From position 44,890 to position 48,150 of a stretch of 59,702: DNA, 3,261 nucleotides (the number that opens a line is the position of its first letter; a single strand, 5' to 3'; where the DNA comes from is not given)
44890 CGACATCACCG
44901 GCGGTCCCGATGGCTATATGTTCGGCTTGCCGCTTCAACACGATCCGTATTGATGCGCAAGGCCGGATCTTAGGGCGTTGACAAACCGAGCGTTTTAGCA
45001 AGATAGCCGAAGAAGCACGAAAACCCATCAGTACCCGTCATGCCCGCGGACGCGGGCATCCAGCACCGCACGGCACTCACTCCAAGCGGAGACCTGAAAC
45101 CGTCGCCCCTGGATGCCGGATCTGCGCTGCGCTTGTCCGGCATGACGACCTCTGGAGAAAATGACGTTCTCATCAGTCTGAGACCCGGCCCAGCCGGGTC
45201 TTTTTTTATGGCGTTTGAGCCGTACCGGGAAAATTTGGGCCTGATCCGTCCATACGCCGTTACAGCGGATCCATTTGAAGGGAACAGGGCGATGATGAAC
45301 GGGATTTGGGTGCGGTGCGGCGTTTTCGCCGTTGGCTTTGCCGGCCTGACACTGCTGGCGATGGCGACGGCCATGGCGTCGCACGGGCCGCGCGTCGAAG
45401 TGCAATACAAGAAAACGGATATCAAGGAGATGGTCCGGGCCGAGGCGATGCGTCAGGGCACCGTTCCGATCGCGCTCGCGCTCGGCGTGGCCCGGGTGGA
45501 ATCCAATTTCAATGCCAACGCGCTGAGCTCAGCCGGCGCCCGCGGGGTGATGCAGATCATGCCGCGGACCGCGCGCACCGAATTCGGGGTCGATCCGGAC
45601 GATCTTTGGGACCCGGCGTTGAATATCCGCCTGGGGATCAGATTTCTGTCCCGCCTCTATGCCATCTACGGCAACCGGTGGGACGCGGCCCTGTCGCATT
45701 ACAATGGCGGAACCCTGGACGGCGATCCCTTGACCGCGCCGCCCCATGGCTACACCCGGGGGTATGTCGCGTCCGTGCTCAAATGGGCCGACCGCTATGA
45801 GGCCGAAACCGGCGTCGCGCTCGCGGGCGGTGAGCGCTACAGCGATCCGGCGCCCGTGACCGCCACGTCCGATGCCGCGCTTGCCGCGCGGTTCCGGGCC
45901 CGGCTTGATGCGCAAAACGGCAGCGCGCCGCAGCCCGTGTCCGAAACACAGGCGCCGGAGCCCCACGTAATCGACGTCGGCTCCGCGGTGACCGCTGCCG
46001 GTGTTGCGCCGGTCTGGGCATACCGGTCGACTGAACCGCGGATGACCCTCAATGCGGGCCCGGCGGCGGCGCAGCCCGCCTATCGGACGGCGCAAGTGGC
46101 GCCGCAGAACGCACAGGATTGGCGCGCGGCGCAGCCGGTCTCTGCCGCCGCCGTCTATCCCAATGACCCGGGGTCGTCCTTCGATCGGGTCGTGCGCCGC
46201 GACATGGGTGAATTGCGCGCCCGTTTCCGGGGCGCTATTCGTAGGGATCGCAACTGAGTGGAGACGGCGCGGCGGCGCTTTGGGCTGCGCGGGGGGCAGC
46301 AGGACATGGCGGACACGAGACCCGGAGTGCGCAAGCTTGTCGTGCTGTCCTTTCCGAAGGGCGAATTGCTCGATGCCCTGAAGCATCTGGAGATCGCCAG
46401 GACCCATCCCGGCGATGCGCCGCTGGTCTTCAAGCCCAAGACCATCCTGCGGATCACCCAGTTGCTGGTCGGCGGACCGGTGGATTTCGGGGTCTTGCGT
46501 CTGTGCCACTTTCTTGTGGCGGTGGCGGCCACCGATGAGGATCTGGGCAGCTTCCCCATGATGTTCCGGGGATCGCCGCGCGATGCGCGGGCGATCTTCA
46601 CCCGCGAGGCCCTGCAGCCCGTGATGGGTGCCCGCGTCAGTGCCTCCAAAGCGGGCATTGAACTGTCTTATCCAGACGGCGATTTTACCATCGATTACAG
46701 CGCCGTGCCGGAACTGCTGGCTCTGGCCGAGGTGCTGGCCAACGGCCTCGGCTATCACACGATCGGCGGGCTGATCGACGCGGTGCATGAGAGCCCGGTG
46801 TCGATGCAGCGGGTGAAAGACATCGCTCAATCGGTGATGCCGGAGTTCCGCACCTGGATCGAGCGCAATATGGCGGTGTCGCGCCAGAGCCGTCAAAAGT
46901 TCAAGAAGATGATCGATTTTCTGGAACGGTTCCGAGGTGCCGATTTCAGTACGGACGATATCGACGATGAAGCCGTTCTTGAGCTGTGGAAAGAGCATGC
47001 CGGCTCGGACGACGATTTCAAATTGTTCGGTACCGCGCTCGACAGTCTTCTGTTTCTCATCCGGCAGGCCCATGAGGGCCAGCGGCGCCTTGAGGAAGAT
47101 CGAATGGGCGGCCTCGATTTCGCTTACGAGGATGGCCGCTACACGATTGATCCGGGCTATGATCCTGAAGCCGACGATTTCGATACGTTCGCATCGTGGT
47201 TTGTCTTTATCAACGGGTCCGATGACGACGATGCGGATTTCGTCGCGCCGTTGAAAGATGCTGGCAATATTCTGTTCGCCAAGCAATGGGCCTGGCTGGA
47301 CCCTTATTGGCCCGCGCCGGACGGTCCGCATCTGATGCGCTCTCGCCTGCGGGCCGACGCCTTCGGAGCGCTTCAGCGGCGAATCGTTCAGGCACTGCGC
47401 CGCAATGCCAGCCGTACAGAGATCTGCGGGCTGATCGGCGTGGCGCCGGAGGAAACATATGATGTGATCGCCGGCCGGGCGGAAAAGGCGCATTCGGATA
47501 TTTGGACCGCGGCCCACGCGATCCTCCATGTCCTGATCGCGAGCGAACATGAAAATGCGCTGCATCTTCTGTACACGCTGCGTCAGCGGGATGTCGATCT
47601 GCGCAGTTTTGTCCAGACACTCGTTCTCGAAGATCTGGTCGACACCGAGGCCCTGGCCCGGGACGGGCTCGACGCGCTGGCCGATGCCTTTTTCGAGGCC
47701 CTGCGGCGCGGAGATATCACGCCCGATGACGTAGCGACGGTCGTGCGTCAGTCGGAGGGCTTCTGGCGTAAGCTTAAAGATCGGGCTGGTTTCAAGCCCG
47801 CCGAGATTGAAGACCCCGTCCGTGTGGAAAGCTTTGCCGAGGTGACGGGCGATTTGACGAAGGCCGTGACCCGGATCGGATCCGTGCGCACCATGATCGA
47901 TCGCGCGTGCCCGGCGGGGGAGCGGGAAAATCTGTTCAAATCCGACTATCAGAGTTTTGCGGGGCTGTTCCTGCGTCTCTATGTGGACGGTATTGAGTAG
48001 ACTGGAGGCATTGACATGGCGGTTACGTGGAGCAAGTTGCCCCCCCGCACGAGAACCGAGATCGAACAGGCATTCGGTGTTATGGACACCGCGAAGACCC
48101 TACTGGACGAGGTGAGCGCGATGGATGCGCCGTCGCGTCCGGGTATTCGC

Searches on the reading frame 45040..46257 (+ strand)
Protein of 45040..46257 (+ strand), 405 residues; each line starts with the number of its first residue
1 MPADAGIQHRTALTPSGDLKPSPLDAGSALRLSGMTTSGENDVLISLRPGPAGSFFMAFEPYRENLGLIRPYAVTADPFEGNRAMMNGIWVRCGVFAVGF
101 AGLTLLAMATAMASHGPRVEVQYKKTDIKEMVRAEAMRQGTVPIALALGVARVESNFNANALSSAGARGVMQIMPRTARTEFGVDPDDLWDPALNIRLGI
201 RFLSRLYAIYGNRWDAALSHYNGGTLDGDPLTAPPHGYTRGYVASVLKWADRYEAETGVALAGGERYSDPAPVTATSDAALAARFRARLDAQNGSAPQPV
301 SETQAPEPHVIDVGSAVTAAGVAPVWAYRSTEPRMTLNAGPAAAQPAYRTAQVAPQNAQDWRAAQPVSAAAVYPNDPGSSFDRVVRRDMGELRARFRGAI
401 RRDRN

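Call 5: search_protein_families(library=pfam, proteins=[window:45040-46257:+], max_evalue=0.1)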
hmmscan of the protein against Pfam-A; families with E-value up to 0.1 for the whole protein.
window:45040-46257:+ (405 aa): 1 family
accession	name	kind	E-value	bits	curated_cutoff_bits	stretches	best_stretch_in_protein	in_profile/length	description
PF01464.25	SLT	-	1.7e-22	79.6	21.3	1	135-225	5-98/117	Transglycosylase SLT domain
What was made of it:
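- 45292..46257 (+): Membrane-anchored or exported lytic transglycosylase (SLT domain). Pfam SLT E 1.7e-22 (call 5).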

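Call 7: search_protein_families(library=padloc, proteins=[window:45040-46257:+], max_evalue=0.1)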
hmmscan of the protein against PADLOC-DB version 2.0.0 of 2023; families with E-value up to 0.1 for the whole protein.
window:45040-46257:+ (405 aa): 0 families

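Call 8: search_protein_families(library=ncbifam, proteins=[window:45040-46257:+], max_evalue=0.1)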
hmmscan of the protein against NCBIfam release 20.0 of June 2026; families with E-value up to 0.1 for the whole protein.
window:45040-46257:+ (405 aa): 7 families
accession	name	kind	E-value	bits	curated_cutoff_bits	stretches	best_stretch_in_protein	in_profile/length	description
NF047373.1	BB0259_flg_lyt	exception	8.1e-16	57.9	234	1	137-224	556-646/705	flagellar assembly lytic transglycosylase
NF008631.0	PRK11619.1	equivalog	1e-11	44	536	1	137-224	487-581/644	murein transglycosylase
NF008670.0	PRK11671.1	equivalog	2.2e-07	30.4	375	1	129-215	193-286/359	membrane-bound lytic murein transglycosylase MltC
NF008050.0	PRK10783.1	equivalog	1.5e-06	26.8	508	1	135-224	110-201/457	murein transglycosylase D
NF008112.0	PRK10859.1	equivalog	0.00026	19.5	354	1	153-208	312-364/483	membrane-bound lytic murein transglycosylase MltF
NF011856.0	PRK15328.1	equivalog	0.0044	16.6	208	1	145-225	34-120/160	type III secretion system invasion protein IagB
NF052397.1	AggPromo_Cterm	subfamily_domain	0.02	15.4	40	1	150-208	8-65/80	aggregation-promoting factor C-terminal-like domain-containing protein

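Call 56: search_protein_families(library=pfam, proteins=[L012:5630-7750:+, L012:7747-9090:+, L012:9137-9634:+, L012:15885-16859:+, L012:17538-18995:+, L012:19050-19988:+, L012:20208-21071:+, L012:3282-4040:+, L012:4055-4579:+, L012:4609-5016:+], max_evalue=0.05)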
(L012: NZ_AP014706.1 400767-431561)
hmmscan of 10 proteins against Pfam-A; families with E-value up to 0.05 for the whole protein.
L012:5630-7750:+ (706 aa): 3 families
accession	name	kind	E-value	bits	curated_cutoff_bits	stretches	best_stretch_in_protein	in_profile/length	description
PF08238.18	Sel1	-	2.5e-19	69.4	30.7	3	503-537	2-36/36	Sel1 repeat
PF00656.27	Peptidase_C14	-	1.3e-09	38.6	21.4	1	57-204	3-131/233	Caspase domain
PF01471.23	PG_binding_1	-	0.012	16.2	23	1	665-699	3-37/57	Putative peptidoglycan binding domain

L012:7747-9090:+ (447 aa): 0 families

L012:9137-9634:+ (165 aa): 0 families

L012:15885-16859:+ (324 aa): 0 families

L012:17538-18995:+ (485 aa): 0 families

L012:19050-19988:+ (312 aa): 0 families

L012:20208-21071:+ (287 aa): 0 families

L012:3282-4040:+ (252 aa): 0 families

L012:4055-4579:+ (174 aa): 0 families

L012:4609-5016:+ (135 aa): 0 families

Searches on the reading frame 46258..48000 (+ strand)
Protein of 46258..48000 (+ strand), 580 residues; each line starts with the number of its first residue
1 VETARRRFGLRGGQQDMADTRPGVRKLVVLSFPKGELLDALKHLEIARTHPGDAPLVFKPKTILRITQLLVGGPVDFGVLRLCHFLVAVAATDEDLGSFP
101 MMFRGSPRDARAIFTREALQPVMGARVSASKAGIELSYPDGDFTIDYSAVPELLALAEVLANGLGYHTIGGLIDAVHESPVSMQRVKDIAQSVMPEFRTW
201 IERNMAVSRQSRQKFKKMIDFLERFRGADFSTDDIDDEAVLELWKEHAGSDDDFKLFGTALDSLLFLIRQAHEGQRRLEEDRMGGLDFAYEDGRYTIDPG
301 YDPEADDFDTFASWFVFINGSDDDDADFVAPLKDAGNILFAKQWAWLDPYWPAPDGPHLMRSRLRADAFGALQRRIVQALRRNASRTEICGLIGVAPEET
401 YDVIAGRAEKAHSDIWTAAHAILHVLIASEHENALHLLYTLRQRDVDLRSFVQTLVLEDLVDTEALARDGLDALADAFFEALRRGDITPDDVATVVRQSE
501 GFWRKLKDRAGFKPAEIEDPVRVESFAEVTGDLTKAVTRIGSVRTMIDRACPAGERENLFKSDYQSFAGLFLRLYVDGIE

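Call 5: search_protein_families(library=pfam, proteins=[window:46258-48000:+], max_evalue=0.1)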
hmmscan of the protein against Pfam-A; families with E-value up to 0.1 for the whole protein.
window:46258-48000:+ (580 aa): 0 families

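Call 7: search_protein_families(library=padloc, proteins=[window:46258-48000:+], max_evalue=0.1)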
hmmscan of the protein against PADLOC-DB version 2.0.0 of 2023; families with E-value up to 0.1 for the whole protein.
window:46258-48000:+ (580 aa): 0 families

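Call 8: search_protein_families(library=ncbifam, proteins=[window:46258-48000:+], max_evalue=0.1)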
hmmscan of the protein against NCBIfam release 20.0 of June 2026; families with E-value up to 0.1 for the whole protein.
window:46258-48000:+ (580 aa): 0 families

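Call 27: find_related_loci(query=A1, collection=genome_contigs, flank=10000)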
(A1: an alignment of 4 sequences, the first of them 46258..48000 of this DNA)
Query A1 (580 aa) in genome_contigs; peptide patterns used: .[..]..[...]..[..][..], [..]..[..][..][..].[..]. (x = any residue, [..] = any of these).
146 stretches matched a pattern; 2 encode a relative of the query (tblastn E <= 1e-3); 2 distinct loci.
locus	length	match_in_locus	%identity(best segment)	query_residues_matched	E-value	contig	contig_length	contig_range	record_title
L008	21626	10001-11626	25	26-575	8e-31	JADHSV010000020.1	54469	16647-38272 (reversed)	MAG: Rhodospirillales bacterium isolate BS150m-G3 BS-150m-C415, whole genome shotgun sequence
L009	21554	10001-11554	24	58-575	5e-24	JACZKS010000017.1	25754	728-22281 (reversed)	MAG: Rhodospirillales bacterium isolate MAG51 rhodospirillaceae_1_contig_114808, whole genome shotgun sequence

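Call 30: search_protein_families(library=pfam, proteins=[L008:8536-8964:+, L008:13734-14312:+, L008:14337-15242:+, L008:15266-15658:+, L008:15660-16178:+, L008:15893-16765:+, L008:16769-17860:+, L008:17874-18557:+, L008:18589-19227:+, L008:19224-20549:-], max_evalue=0.1)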
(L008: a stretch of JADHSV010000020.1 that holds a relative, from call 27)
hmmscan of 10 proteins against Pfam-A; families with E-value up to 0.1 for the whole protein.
L008:8536-8964:+ (142 aa): 0 families

L008:13734-14312:+ (192 aa): 0 families

L008:14337-15242:+ (301 aa): 0 families

L008:15266-15658:+ (130 aa): 0 families

L008:15660-16178:+ (172 aa): 2 families
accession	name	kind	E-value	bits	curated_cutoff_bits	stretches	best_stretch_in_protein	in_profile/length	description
PF11100.13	TrbE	-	0.032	14.9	25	1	21-69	8-57/66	Conjugal transfer protein TrbE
PF05940.17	NnrS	-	0.054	13.3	28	1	20-141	13-142/371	NnrS protein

L008:15893-16765:+ (290 aa): 0 families

L008:16769-17860:+ (363 aa): 0 families

L008:17874-18557:+ (227 aa): 0 families

L008:18589-19227:+ (212 aa): 2 families
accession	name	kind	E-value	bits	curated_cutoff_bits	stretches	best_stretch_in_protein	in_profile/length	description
PF00691.25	OmpA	-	1.6e-21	76.9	27.2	1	65-160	2-96/98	OmpA family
PF05359.17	DUF748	-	0.0047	15.5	50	1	62-89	880-907/1037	Domain of Unknown Function (DUF748)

L008:19224-20549:- (441 aa): 4 families
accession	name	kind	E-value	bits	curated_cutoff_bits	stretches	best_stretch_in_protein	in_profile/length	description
PF07690.21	MFS_1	-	1.3e-43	149.7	33.4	2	60-300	3-244/347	Major Facilitator Superfamily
PF12832.13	MFS_1_like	-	0.00054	19.6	25.2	1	82-417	28-372/373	MFS_1 like family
PF00083.30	Sugar_tr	-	0.0016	17.8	22.3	1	292-346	44-98/452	Sugar (and other) transporter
PF05977.19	MFS_3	-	0.0051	15.8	27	1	108-433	65-395/524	Transmembrane secretion effector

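Call 36: search_solved_structures(query=A1, max_evalue=10, show_alignments=1)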
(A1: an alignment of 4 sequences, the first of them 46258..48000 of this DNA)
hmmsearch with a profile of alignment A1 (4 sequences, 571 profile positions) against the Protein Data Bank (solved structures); distinct sequences matched with E-value up to 10: 2.
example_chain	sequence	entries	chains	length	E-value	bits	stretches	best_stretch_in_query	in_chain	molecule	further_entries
2n80_A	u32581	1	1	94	0.82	11.4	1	378-442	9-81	Tumor necrosis factor receptor superfamily member 16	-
2n83_A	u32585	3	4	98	0.89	11.2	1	378-442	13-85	Tumor necrosis factor receptor superfamily member 16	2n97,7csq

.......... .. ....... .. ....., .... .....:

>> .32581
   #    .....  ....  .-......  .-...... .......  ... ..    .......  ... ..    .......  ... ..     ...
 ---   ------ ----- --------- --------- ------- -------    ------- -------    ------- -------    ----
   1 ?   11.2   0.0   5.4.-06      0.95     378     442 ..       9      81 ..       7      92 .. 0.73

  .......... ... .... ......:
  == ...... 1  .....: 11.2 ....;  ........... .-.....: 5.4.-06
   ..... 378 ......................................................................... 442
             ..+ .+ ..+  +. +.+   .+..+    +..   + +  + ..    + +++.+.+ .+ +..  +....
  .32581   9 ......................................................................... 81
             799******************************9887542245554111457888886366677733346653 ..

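Call 50: search_dna_similar(query=window:46258-48000:+, collection=plasmids, mode=protein, max_evalue=0.001)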
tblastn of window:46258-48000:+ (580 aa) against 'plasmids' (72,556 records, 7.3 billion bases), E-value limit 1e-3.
No match.

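Call 77: find_related_loci(query=A9, collection=metagenome_contigs, flank=10000)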
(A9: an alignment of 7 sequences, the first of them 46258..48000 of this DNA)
Query A9 (580 aa) in metagenome_contigs; peptide patterns used: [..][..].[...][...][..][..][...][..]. (x = any residue, [..] = any of these).
117 stretches matched a pattern; 23 encode a relative of the query (tblastn E <= 1e-3); 23 distinct loci.
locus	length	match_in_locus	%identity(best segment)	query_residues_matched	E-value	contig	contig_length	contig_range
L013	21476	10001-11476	28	79-575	1e-30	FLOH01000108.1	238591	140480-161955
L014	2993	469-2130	27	9-575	8e-30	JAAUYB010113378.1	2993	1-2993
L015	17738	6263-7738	26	79-575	2e-27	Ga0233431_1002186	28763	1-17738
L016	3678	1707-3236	25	58-575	5e-27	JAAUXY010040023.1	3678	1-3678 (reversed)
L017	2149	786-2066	27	47-476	3e-26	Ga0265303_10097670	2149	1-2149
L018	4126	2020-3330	26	9-456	1e-24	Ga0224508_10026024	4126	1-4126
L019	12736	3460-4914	27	34-498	1e-24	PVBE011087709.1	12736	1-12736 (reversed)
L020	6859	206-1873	25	8-575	5e-23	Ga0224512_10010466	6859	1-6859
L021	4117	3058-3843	30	9-271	9e-19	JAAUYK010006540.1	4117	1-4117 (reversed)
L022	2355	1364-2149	29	9-271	5e-18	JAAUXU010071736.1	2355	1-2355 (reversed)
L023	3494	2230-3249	25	79-435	1e-17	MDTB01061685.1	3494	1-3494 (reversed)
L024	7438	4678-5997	26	132-575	3e-16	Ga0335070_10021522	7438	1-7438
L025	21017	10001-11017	26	46-393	1e-17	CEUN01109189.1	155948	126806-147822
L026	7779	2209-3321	24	62-432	6e-14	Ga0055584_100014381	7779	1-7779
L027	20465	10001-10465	30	116-268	8e-13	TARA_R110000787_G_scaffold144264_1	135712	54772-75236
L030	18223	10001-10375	29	143-265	2e-9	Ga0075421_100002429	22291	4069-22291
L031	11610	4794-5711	24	72-381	5e-9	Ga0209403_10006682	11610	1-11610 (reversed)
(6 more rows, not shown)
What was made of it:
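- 46258..48000 (+): Cytoplasmic 580-aa protein, first gene of the three-gene module. No known domain. Family found in 23 metagenome loci (call 77).
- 23 metagenome loci were found with the 580-family profile (call 77).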

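Call 85: search_solved_structures(query=A11, max_evalue=10, show_alignments=1)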
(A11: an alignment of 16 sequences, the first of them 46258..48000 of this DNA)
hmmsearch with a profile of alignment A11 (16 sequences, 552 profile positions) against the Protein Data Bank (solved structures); distinct sequences matched with E-value up to 10: 1.
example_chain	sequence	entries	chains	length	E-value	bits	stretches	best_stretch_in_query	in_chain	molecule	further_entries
7ost_AAA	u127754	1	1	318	0.79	11.6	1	7-103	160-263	Huntingtin-interacting protein 1-related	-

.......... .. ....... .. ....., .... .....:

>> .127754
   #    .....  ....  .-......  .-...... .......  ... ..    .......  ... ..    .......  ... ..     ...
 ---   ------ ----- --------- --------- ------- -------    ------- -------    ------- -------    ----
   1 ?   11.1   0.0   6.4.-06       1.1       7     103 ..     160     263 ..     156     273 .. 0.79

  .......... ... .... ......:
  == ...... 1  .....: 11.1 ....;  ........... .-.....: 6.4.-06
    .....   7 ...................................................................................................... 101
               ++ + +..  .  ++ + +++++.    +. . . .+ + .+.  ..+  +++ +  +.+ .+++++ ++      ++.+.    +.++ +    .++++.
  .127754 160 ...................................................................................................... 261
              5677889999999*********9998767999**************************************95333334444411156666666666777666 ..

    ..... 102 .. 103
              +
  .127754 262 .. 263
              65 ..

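Call 87: search_protein_families(library=pfam, proteins=[L027:7695-9725:+, L027:12809-14227:+, L027:4919-5974:+, L031:7880-9754:+, L031:2680-3006:+, L030:11459-12877:+, L030:13083-15713:+, L030:5612-8677:+, L025:8011-8910:+, L024:3012-3323:+], max_evalue=0.01)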
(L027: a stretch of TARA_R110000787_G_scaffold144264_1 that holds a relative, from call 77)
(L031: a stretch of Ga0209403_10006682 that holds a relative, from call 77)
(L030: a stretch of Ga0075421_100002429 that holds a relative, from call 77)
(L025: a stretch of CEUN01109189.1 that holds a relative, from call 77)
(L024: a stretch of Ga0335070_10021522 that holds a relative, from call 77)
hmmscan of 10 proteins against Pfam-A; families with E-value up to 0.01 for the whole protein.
L027:7695-9725:+ (676 aa): 5 families
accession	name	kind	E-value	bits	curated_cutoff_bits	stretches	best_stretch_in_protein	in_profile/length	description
PF03781.23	FGE-sulfatase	-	3.2e-24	86.4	23.3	1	449-667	2-255/255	Sulfatase-modifying factor enzyme 1-like domain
PF00656.27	Peptidase_C14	-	3.9e-17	63.1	21.4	1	60-190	3-130/233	Caspase domain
PF08239.17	SH3_3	-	4e-05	24.2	27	1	371-422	4-54/54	Bacterial SH3 domain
PF12770.12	CHAT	-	0.0013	18.7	24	1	57-147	81-167/289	CHAT domain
PF13202.12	EF-hand_5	-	0.0083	16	25.9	0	245-262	8-25/25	EF hand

L027:12809-14227:+ (472 aa): 1 family
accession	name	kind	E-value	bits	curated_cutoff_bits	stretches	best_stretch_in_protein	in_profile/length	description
PF14326.11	DUF4384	-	2.7e-13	50.2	27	1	330-413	2-80/81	Domain of unknown function (DUF4384)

L027:4919-5974:+ (351 aa): 1 family
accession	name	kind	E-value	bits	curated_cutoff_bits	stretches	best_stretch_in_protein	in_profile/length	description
PF04976.17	DmsC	-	6e-13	49.3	22.3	1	38-223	6-189/275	DMSO reductase anchor subunit (DmsC)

L031:7880-9754:+ (624 aa): 7 families
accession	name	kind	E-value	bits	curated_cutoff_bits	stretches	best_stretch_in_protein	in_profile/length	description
PF00691.25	OmpA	-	1.9e-16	60.6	27.2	1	464-549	2-86/98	OmpA family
PF13519.12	VWA_2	-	1.5e-11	45.3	27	1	34-139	1-106/107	von Willebrand factor type A domain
PF00092.34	VWA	-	2e-09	38.4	23.8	1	34-184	2-159/174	von Willebrand factor type A domain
PF23560.1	GBD_Hemicentin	-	3.8e-05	23.9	27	1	237-295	30-87/100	Hemicentin galactose-binding domain-like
PF04151.21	PPC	-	5.1e-05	24.5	25.9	1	221-294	1-69/70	Bacterial pre-peptidase C-terminal domain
PF01835.25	MG2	-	0.00029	21.6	32.8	0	245-295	34-82/96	MG2 domain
PF05762.20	VWA_CoxE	-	0.0056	16.6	26.4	0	34-143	59-163/222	VWA domain containing CoxE-like protein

L031:2680-3006:+ (108 aa): 1 family
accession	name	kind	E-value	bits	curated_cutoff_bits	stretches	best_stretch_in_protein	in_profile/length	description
PF00656.27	Peptidase_C14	-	0.00029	21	21.4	1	55-99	3-48/233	Caspase domain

L030:11459-12877:+ (472 aa): 0 families

L030:13083-15713:+ (876 aa): 3 families
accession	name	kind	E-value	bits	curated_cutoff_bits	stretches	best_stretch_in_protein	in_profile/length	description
PF16868.10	NMT1_3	-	6.7e-16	59.2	27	1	506-698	57-251/289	NMT1-like family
PF09084.16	NMT1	-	4.5e-07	30.4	20.5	1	525-609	62-146/216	NMT1/THI5 like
PF12974.12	Phosphonate-bd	-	0.0039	17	27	0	537-618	87-171/242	ABC transporter, phosphonate, periplasmic substrate-binding protein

L030:5612-8677:+ (1021 aa): 2 families
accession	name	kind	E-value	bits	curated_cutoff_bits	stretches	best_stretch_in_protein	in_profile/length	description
PF05193.26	Peptidase_M16_C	-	2.2e-28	99.8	23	1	763-939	2-180/181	Peptidase M16 inactive domain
PF00675.25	Peptidase_M16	-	0.00011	22.5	22.3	1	619-730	12-123/149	Insulinase (Peptidase family M16)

L025:8011-8910:+ (299 aa): 3 families
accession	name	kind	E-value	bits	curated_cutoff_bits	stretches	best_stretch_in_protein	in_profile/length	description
PF01471.23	PG_binding_1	-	5e-14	52.7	23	1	240-289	5-54/57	Putative peptidoglycan binding domain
PF03783.19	CsgG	-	7.1e-07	29.2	20.8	1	80-173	8-99/210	Curli production assembly/transport component CsgG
PF08823.16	PG_binding_2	-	6.2e-05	23.6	21.1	1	242-273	20-51/74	Putative peptidoglycan binding domain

L024:3012-3323:+ (103 aa): 2 families
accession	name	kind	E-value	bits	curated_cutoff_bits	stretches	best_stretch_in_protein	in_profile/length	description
PF08239.17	SH3_3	-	9.8e-08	32.5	27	1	49-96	4-50/54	Bacterial SH3 domain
PF06347.19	SH3_4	-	2.5e-05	24.4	24.1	1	47-94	4-49/56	Bacterial SH3 domain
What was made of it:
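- On Curli / type VIII secretion (CsgG): Only the unrelated L025 protein passes (call 87).
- Closest known: CsgG. Same: A Pfam-positive CsgG-domain protein sits beside the SLT and module genes in one related locus (call 87).
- A protein that passes the Pfam CsgG cut-off, fused to PG_binding_1, sits just upstream of the TM-protein and SLT genes in L025, where no 321-family gene is found (call 87). A protein passing the Pfam CsgG cut-off sits beside the SLT and module genes in L025 (call 87).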

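Call 116: find_related_loci(query=A9, collection=viral_contigs, flank=10000)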
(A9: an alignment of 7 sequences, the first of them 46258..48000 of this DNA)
Query A9 (580 aa) in viral_contigs; peptide patterns used: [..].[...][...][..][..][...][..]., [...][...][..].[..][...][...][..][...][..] (x = any residue, [..] = any of these).
81 stretches matched a pattern, but none encodes a relative of the query by tblastn (E <= 1e-3).
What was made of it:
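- No viral contig carries the 580 family (call 116).
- Tried and rejected: The viral-contig scan was empty (call 116).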
